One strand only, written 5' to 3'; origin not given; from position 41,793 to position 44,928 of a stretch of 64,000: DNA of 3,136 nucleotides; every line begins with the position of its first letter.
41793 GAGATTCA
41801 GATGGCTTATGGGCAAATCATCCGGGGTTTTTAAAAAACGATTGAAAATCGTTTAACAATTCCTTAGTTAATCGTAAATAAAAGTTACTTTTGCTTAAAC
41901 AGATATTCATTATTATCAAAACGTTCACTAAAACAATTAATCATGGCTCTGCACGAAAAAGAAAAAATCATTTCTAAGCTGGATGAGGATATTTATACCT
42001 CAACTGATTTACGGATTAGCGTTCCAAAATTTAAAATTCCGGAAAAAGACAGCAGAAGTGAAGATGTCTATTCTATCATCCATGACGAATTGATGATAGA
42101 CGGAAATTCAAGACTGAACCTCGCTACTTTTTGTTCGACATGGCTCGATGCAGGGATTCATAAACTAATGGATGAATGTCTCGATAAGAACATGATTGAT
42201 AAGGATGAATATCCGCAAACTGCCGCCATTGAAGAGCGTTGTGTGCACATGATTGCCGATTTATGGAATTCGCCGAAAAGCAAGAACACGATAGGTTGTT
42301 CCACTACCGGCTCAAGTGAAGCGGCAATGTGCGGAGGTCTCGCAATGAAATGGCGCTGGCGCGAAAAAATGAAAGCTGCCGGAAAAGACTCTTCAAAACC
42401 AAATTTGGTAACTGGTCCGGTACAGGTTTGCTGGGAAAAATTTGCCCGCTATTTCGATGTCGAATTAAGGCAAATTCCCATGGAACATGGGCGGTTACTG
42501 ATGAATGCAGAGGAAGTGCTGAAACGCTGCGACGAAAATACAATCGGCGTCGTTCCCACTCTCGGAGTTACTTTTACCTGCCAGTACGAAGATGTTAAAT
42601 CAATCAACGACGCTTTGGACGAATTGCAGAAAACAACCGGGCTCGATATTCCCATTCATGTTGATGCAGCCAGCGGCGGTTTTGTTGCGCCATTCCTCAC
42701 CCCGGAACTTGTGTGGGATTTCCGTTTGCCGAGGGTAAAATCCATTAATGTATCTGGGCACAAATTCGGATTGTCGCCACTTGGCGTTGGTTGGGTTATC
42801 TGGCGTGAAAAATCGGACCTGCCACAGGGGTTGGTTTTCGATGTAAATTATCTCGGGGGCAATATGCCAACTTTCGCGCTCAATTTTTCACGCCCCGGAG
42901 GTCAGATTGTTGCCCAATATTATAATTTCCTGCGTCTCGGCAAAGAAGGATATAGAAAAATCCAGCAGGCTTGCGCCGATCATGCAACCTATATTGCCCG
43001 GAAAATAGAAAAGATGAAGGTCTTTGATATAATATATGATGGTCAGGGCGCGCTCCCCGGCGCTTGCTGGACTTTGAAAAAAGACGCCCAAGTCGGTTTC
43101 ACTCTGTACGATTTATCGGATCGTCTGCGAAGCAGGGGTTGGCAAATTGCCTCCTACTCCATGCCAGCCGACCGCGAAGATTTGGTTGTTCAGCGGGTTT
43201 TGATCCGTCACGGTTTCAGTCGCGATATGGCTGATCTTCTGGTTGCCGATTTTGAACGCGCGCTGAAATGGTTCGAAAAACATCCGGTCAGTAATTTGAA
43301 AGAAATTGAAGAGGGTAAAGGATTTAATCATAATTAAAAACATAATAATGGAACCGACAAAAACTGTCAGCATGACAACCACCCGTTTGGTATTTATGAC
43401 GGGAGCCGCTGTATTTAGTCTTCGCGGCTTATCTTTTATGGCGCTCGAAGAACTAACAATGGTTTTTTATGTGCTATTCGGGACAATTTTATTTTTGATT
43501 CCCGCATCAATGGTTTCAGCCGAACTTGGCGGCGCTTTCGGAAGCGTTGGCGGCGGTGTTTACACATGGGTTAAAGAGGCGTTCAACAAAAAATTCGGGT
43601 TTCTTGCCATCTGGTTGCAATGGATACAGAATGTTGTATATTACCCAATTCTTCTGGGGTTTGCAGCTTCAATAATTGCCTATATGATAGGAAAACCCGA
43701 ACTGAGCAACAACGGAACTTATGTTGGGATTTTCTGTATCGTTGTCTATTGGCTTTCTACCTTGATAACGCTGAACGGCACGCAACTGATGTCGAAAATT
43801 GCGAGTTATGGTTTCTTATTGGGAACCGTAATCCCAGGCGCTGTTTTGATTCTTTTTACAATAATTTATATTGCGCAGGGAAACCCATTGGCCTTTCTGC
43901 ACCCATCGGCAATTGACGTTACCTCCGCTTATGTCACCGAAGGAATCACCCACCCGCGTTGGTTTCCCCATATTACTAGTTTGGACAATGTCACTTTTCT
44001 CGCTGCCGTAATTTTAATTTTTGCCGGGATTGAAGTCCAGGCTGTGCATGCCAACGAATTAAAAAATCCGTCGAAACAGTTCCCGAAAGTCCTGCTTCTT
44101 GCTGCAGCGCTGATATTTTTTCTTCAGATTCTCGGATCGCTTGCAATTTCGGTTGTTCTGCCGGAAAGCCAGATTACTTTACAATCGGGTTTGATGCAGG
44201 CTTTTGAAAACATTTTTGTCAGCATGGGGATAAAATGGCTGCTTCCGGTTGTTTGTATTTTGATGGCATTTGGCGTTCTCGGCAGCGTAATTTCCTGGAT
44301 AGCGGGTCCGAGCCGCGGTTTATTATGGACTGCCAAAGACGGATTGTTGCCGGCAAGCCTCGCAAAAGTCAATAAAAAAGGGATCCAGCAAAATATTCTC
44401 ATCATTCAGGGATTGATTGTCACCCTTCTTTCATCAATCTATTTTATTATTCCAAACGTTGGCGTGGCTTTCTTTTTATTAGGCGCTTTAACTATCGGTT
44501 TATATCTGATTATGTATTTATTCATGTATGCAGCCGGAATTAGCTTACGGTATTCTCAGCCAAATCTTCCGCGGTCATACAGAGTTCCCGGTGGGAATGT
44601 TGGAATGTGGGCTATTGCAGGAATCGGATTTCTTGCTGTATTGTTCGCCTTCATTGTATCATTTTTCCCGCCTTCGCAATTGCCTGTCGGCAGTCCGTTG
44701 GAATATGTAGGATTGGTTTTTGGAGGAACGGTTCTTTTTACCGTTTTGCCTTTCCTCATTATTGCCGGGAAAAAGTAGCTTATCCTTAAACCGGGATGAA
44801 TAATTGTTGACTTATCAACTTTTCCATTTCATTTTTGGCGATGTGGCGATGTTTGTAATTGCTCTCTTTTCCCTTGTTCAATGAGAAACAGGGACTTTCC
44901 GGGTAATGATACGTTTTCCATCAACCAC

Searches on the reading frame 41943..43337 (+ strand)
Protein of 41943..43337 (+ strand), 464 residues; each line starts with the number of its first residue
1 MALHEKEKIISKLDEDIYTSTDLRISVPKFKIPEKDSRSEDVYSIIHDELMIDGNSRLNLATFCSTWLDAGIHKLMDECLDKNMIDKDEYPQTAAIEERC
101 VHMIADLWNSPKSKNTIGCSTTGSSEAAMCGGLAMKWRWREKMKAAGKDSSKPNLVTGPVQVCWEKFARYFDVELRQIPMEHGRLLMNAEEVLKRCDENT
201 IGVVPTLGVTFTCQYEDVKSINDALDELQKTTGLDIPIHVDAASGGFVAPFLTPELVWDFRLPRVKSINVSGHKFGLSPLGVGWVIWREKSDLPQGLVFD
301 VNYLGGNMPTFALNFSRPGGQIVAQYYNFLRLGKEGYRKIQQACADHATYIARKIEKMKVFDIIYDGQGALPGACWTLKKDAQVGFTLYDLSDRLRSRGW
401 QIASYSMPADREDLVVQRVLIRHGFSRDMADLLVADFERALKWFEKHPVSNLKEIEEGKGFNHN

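Call 89: search_protein_families(library=pfam, proteins=[window:41943-43337:+], max_evalue=0.00001)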
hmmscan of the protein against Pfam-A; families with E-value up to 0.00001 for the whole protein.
window:41943-43337:+ (464 aa): 1 family
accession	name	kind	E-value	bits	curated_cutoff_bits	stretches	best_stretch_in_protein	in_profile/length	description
PF00282.25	Pyridoxal_deC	-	3.4e-84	283.2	27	1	39-366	8-364/375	Pyridoxal-dependent decarboxylase conserved domain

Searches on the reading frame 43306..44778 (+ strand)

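Call 89: search_protein_families(library=pfam, proteins=[window:43306-44778:+], max_evalue=0.00001)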
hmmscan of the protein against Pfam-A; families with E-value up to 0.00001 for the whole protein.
window:43306-44778:+ (490 aa): 2 families
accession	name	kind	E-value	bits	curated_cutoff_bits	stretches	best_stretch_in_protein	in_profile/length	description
PF13520.12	AA_permease_2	-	2.4e-58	198.5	27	1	26-473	4-425/427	Amino acid permease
PF00324.27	AA_permease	-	6.9e-25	88.1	24.6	1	50-460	30-432/470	Amino acid permease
